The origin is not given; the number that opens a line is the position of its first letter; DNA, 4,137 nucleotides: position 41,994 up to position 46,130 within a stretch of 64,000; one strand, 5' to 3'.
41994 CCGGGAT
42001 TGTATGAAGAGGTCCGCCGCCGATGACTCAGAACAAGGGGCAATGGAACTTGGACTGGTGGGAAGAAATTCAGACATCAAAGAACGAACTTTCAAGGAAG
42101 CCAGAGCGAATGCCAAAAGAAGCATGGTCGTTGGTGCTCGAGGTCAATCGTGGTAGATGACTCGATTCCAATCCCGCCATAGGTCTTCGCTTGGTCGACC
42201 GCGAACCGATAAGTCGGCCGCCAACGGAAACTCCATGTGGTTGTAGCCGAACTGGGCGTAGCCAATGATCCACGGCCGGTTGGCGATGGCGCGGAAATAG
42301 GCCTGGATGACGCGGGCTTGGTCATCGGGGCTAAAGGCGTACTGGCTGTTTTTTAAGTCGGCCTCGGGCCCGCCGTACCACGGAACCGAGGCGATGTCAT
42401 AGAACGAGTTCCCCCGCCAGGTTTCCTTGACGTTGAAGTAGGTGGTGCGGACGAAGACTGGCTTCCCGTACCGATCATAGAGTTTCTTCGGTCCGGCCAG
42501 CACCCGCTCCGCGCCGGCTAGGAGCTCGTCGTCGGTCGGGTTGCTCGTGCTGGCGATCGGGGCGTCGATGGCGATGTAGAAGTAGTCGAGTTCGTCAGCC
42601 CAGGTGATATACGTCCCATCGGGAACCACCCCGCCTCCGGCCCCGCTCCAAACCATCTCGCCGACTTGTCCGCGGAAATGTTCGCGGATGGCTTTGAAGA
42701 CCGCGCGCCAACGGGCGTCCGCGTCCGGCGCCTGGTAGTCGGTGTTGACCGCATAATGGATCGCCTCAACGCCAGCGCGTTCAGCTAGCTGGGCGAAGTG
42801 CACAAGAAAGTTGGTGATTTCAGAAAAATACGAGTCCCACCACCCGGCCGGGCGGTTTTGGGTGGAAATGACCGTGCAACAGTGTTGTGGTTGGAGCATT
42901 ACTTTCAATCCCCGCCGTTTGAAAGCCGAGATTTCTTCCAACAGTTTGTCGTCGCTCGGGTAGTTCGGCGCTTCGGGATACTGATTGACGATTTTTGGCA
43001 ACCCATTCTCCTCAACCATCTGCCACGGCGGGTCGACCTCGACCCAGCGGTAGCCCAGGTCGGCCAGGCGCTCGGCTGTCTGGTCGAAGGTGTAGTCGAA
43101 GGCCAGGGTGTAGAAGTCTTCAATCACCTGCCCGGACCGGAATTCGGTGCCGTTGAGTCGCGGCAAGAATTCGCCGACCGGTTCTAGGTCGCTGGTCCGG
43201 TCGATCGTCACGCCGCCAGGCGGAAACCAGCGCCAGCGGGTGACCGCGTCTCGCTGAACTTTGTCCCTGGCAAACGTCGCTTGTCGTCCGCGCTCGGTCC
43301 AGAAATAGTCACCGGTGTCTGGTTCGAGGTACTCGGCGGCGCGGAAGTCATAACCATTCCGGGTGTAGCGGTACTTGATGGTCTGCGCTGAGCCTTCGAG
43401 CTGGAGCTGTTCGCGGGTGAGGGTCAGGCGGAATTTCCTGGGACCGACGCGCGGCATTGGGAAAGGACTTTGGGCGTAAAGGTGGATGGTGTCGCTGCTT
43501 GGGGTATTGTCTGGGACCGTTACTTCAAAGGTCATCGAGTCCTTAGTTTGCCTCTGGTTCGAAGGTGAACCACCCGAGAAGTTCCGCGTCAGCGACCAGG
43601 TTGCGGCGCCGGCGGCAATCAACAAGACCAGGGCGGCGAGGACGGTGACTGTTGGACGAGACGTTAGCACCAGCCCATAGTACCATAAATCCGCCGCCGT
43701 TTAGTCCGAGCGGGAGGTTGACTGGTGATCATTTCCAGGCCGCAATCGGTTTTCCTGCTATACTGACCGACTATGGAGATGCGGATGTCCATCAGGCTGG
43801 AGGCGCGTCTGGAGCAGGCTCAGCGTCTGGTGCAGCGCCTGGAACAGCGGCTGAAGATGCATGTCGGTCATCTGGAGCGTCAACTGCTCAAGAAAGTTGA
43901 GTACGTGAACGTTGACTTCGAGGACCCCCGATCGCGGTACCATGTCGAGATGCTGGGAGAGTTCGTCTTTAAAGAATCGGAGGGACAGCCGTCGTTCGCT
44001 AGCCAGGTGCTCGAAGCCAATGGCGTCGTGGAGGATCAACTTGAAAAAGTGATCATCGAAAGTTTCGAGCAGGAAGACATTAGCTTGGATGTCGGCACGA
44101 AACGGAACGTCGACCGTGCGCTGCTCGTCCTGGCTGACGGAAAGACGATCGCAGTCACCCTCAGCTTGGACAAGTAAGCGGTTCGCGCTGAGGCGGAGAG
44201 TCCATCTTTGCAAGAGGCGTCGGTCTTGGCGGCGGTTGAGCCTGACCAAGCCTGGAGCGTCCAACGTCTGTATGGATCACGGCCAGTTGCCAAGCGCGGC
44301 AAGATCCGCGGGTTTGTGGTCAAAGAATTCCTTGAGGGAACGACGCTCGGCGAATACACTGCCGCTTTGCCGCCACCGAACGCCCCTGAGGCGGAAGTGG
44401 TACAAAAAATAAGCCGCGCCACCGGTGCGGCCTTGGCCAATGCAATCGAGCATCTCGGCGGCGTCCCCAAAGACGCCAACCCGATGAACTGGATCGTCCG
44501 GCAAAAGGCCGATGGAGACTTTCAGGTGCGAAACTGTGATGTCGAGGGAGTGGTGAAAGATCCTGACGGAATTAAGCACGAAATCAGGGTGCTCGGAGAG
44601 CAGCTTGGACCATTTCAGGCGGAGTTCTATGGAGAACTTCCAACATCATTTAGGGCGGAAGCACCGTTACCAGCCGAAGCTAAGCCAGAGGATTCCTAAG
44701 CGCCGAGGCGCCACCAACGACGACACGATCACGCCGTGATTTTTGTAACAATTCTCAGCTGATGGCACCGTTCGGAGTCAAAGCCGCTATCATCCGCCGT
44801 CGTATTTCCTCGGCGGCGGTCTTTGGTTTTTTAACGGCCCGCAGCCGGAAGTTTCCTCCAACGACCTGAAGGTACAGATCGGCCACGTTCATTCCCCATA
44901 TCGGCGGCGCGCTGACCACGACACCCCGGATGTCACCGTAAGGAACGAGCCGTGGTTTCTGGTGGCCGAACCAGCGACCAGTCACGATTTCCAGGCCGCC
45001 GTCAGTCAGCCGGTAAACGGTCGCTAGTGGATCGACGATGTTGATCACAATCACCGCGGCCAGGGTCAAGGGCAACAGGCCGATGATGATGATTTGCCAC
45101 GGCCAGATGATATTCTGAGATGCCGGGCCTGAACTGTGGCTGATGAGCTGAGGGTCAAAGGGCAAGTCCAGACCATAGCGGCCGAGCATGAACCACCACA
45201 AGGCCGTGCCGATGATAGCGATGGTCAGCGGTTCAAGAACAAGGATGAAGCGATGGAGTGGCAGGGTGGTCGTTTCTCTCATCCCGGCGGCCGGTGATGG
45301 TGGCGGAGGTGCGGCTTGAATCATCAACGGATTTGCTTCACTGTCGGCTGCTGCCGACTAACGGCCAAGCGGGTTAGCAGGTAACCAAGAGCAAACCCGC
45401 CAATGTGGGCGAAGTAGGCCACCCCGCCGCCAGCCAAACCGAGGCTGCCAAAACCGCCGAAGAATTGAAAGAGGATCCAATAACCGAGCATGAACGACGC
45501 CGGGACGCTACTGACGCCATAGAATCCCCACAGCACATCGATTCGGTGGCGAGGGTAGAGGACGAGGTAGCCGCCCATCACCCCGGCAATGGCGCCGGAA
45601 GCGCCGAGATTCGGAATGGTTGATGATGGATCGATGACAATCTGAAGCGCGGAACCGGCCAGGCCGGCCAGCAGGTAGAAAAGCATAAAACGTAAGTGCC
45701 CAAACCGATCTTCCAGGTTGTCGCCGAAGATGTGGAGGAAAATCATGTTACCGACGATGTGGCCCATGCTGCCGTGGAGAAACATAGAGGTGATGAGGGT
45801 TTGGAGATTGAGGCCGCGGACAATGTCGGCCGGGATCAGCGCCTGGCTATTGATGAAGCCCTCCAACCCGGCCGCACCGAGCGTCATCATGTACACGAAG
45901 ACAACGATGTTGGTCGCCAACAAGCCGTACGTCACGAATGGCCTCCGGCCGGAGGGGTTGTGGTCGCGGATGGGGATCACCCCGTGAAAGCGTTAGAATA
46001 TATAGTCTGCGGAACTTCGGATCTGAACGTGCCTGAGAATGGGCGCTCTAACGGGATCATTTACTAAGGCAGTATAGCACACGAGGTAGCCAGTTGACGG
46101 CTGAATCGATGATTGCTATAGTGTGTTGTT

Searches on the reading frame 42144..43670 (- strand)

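Call 23: search_protein_families(library=pfam, proteins=[window:42144-43670:-], max_evalue=0.00001)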
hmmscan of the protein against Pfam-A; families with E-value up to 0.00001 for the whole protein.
window:42144-43670:- (508 aa): 1 family
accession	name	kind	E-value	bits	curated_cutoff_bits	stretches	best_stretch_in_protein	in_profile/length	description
PF22612.2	GH113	-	6.9e-15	55.6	27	1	201-477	23-269/289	Glycoside Hydrolase Family 113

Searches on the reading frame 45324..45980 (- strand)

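Call 23: search_protein_families(library=pfam, proteins=[window:45324-45980:-], max_evalue=0.00001)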
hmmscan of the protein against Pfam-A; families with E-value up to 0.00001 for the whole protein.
window:45324-45980:- (218 aa): 1 family
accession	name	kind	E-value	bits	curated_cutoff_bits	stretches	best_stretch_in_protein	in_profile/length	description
PF01694.28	Rhomboid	-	1.5e-32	113.2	22.6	1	59-206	4-140/143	Rhomboid domain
